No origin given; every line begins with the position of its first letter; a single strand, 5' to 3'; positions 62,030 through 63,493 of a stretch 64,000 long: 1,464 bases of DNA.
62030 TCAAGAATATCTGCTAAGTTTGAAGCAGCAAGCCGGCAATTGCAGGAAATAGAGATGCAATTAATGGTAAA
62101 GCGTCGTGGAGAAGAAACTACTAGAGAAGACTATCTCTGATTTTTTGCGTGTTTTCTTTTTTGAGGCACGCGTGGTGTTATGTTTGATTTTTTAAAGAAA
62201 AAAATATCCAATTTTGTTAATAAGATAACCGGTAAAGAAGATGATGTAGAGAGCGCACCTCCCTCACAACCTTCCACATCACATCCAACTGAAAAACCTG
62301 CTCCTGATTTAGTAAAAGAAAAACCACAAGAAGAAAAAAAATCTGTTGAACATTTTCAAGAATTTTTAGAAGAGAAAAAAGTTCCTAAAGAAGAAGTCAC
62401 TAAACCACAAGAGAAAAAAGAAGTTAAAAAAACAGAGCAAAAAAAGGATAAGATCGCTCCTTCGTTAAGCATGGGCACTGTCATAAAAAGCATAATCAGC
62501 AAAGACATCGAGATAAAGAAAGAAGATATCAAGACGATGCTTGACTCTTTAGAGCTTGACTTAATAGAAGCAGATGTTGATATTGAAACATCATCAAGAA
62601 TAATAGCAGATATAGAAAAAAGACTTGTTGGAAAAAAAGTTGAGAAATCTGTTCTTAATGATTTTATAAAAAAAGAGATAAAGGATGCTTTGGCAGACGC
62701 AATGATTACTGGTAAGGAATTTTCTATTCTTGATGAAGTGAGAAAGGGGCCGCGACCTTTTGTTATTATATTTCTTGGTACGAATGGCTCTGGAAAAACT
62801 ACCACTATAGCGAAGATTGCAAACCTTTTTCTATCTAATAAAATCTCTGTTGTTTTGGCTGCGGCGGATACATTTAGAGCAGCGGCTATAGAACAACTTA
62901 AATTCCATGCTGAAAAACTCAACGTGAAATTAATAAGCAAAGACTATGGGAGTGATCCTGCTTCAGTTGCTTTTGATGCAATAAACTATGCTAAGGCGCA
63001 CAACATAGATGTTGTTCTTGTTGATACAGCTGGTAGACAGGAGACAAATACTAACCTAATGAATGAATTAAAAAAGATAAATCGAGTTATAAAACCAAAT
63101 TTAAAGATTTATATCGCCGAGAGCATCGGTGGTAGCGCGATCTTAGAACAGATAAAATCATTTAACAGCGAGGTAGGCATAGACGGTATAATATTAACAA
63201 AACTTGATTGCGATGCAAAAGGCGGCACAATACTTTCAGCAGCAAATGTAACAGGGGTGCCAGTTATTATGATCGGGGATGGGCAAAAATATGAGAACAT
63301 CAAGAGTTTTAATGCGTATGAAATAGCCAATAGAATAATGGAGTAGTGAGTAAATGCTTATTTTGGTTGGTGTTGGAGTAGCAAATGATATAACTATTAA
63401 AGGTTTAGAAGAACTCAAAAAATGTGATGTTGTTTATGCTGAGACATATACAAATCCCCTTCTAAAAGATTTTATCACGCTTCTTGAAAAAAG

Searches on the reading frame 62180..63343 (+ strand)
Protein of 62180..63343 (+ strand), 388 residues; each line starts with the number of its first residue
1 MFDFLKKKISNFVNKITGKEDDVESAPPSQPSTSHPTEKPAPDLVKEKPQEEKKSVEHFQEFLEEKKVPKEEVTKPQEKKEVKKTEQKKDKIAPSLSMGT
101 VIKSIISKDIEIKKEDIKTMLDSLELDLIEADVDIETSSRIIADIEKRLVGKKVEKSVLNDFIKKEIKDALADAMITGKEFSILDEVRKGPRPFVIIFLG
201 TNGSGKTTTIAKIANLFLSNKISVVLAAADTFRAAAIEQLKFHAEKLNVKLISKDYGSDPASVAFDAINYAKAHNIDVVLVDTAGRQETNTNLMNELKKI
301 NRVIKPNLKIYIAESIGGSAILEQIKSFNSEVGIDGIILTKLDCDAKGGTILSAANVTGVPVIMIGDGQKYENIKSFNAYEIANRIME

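Call 11: search_protein_families(library=pfam, proteins=[window:62180-63343:+], max_evalue=0.00001)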
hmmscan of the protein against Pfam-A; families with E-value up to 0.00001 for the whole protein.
window:62180-63343:+ (388 aa): 2 families
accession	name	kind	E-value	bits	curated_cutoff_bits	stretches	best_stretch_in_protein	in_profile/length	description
PF00448.28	SRP54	-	1.1e-71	241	22.7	1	193-387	1-195/196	SRP54-type protein, GTPase domain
PF02881.24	SRP54_N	-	8.6e-09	35.9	22.4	1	102-171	5-71/75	SRP54-type protein, helical bundle domain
